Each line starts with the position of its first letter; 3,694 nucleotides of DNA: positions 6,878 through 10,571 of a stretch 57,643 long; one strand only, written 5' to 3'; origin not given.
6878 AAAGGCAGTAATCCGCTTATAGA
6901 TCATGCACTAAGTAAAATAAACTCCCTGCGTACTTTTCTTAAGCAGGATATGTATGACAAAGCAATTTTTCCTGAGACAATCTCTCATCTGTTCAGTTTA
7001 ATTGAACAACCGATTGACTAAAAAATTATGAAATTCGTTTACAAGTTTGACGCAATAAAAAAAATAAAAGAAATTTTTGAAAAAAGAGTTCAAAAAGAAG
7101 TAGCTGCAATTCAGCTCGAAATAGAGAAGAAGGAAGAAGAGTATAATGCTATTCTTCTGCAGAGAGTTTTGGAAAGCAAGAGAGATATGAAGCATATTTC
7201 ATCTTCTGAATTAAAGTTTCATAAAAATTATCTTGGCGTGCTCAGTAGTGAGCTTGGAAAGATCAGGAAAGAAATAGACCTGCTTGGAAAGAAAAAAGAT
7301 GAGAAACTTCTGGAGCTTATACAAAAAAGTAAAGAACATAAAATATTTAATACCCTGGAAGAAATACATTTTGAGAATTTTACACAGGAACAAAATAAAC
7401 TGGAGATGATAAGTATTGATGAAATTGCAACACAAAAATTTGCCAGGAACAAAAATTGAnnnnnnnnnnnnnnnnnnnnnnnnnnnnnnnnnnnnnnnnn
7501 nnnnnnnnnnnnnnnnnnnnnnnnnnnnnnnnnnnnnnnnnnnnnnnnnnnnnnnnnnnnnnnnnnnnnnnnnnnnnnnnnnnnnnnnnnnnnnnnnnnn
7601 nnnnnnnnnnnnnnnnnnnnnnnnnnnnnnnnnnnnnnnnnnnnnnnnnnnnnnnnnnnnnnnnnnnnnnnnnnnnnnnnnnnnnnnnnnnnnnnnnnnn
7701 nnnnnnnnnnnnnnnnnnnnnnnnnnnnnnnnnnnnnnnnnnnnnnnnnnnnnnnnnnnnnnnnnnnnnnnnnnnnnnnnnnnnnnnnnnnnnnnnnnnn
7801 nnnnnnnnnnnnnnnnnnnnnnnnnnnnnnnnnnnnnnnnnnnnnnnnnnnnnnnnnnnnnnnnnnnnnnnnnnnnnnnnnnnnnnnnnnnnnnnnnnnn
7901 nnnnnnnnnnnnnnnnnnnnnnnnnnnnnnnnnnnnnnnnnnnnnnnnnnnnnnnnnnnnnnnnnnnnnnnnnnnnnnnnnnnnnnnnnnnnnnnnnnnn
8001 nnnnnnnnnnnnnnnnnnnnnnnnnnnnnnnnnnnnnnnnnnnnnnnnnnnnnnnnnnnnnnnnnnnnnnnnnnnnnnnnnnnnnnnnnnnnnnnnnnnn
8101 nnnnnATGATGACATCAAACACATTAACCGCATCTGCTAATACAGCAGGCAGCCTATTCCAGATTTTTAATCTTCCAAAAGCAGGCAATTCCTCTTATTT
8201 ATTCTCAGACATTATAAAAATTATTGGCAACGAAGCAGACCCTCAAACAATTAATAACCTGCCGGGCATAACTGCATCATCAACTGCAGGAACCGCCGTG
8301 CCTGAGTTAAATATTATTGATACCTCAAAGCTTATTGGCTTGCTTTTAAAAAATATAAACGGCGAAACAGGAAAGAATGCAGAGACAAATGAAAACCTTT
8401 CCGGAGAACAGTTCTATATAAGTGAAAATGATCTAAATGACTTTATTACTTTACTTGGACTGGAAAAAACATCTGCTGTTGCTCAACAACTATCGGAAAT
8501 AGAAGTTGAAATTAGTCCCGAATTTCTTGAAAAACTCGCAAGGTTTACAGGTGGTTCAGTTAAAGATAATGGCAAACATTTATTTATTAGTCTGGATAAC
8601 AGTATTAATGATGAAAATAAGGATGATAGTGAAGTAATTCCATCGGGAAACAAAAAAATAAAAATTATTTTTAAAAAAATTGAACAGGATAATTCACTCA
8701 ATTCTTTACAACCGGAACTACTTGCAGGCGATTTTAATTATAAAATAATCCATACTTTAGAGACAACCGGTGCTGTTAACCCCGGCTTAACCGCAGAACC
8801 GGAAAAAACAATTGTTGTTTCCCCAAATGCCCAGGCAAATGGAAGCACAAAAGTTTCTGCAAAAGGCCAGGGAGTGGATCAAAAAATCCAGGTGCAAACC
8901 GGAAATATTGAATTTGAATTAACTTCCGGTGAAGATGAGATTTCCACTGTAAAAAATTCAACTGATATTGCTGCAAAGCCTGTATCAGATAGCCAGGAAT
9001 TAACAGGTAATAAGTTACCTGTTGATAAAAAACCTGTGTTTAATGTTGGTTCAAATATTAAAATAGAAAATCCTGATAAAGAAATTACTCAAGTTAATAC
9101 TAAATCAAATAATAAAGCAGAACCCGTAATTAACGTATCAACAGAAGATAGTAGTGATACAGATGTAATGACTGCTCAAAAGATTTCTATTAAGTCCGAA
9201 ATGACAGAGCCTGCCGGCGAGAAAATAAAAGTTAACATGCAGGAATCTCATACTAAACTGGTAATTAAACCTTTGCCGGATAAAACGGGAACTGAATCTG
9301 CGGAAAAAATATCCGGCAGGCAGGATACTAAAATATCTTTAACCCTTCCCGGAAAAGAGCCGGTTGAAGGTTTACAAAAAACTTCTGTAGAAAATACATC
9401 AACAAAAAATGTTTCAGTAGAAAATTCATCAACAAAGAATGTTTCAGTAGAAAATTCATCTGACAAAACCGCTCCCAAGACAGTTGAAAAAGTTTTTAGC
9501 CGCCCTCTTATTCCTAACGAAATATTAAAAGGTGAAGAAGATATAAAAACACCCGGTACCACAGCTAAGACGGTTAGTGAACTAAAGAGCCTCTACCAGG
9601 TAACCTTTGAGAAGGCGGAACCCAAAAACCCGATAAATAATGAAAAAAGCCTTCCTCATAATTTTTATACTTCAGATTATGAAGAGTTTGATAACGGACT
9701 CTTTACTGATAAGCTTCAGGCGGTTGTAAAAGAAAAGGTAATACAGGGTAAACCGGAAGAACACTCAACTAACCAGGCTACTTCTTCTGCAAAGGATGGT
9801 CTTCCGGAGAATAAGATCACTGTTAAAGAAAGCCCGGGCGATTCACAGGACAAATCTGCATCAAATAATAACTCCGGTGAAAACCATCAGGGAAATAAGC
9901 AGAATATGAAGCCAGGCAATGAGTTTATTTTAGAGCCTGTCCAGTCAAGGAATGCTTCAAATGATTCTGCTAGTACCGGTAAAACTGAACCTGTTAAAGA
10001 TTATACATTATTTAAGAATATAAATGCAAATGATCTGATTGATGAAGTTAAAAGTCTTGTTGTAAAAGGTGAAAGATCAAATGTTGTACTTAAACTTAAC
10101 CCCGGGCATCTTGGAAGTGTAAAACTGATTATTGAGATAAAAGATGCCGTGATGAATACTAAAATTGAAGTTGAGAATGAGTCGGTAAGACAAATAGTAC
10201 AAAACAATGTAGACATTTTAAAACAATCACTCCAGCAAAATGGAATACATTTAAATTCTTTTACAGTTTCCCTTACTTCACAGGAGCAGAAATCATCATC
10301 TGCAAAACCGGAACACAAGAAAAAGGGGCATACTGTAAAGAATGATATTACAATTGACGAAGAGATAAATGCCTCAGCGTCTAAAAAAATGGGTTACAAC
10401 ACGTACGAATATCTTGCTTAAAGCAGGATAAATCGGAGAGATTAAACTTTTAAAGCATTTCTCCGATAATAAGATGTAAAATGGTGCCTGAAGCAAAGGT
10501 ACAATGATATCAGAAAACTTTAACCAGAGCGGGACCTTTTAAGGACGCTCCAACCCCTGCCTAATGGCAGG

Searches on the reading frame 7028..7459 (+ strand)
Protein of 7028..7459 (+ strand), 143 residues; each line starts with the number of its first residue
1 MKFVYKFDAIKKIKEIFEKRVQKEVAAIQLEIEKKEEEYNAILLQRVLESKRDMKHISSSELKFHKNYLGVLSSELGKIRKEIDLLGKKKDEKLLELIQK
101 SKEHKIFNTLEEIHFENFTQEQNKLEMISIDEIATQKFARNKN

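Call 14: search_protein_families(library=ncbifam, proteins=[window:7028-7459:+], max_evalue=0.001)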
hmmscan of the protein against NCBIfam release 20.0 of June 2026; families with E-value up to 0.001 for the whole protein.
window:7028-7459:+ (143 aa): 1 family
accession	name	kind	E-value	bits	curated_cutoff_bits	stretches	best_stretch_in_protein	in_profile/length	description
TIGR02473.1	flagell_FliJ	equivalog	7.3e-14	52.4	50.45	1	6-140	3-141/141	flagellar export protein FliJ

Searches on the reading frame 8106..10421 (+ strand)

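Call 14: search_protein_families(library=ncbifam, proteins=[window:8106-10421:+], max_evalue=0.001)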
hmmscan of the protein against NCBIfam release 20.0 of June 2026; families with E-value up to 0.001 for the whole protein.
window:8106-10421:+ (771 aa): 1 family
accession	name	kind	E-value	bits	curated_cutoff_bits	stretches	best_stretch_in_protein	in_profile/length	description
NF007514.1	PRK10118.1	equivalog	0.00017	21.3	396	1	592-742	226-378/410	flagellar hook length control protein FliK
